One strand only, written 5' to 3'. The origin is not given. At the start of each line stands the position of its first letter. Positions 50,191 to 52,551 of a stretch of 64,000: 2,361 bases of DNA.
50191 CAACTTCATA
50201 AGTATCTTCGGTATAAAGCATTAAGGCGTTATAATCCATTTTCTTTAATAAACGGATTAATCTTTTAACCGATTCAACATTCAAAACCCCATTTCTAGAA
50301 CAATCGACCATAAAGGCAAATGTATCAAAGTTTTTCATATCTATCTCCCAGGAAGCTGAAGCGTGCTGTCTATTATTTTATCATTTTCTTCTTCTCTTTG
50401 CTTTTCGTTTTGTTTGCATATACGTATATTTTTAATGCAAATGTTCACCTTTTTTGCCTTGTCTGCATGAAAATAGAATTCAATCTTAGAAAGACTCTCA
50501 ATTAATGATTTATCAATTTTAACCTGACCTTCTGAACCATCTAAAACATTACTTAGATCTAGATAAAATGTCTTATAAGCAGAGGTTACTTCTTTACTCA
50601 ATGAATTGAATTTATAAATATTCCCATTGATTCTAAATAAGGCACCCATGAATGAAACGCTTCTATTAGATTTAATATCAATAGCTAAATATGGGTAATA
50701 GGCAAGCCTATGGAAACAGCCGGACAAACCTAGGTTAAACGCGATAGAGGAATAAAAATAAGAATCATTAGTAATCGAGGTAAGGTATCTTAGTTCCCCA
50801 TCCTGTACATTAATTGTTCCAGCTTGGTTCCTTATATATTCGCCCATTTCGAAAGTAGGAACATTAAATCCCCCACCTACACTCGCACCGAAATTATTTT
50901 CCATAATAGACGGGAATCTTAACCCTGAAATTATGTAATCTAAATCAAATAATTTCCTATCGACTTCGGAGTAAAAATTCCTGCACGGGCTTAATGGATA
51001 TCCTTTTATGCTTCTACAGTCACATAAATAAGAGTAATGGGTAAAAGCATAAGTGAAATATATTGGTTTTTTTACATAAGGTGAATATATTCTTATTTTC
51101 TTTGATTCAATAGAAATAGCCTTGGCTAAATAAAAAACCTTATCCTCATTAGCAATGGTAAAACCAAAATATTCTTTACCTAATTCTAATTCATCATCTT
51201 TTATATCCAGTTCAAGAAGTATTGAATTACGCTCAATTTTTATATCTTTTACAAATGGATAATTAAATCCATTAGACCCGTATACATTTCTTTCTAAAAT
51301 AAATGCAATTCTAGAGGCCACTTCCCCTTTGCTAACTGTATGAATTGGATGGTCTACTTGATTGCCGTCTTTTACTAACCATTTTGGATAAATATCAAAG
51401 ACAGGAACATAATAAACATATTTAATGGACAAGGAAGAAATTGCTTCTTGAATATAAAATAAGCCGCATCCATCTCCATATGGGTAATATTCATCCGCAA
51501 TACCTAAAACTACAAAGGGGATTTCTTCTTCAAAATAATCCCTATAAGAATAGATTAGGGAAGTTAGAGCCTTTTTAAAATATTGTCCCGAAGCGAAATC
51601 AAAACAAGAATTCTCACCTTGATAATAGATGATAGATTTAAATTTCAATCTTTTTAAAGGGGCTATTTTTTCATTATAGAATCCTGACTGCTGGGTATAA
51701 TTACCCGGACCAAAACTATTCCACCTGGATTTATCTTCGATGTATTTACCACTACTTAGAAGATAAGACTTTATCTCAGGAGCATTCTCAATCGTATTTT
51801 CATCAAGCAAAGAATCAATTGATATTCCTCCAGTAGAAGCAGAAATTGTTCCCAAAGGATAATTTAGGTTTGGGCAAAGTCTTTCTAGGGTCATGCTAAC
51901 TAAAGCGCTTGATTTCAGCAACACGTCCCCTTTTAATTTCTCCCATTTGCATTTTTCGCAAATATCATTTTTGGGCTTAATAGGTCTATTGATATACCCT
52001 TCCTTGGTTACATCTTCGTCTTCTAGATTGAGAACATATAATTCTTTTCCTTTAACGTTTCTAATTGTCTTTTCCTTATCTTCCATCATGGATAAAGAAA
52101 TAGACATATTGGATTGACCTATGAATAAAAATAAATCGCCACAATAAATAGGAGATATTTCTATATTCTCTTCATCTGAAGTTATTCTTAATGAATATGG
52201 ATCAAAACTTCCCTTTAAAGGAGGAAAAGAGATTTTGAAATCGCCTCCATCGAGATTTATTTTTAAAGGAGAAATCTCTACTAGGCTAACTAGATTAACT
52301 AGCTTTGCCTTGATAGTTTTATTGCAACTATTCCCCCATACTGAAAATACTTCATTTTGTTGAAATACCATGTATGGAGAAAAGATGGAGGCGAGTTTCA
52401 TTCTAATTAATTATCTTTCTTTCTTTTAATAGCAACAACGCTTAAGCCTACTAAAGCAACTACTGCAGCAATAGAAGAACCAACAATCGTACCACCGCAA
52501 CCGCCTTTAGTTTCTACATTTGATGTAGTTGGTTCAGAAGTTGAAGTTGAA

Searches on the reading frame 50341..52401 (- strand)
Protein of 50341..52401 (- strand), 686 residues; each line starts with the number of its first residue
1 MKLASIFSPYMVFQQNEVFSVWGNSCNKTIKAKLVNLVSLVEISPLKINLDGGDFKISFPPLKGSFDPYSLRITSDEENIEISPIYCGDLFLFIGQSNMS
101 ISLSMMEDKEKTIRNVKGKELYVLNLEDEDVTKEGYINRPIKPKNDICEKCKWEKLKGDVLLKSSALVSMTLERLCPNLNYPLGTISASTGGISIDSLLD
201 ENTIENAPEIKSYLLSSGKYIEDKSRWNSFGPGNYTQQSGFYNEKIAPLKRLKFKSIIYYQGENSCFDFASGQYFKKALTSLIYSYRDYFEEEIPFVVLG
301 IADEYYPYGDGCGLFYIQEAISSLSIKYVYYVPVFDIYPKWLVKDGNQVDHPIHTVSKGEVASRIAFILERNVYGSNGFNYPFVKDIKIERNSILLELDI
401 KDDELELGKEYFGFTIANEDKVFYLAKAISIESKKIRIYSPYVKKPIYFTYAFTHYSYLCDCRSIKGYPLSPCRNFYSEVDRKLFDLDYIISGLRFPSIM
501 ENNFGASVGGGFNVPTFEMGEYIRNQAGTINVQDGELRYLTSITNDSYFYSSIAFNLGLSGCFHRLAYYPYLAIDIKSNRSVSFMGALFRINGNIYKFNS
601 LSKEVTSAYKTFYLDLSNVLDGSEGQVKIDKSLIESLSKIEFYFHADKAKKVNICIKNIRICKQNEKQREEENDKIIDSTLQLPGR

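Call 27: search_protein_families(library=pfam, proteins=[window:50341-52401:-], max_evalue=0.1)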
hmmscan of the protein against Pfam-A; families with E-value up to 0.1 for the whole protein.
window:50341-52401:- (686 aa): 1 family
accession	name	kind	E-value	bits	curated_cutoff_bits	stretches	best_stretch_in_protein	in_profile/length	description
PF03629.24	SASA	-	4e-06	27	24.8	1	240-320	103-182/226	Carbohydrate esterase, sialic acid-specific acetylesterase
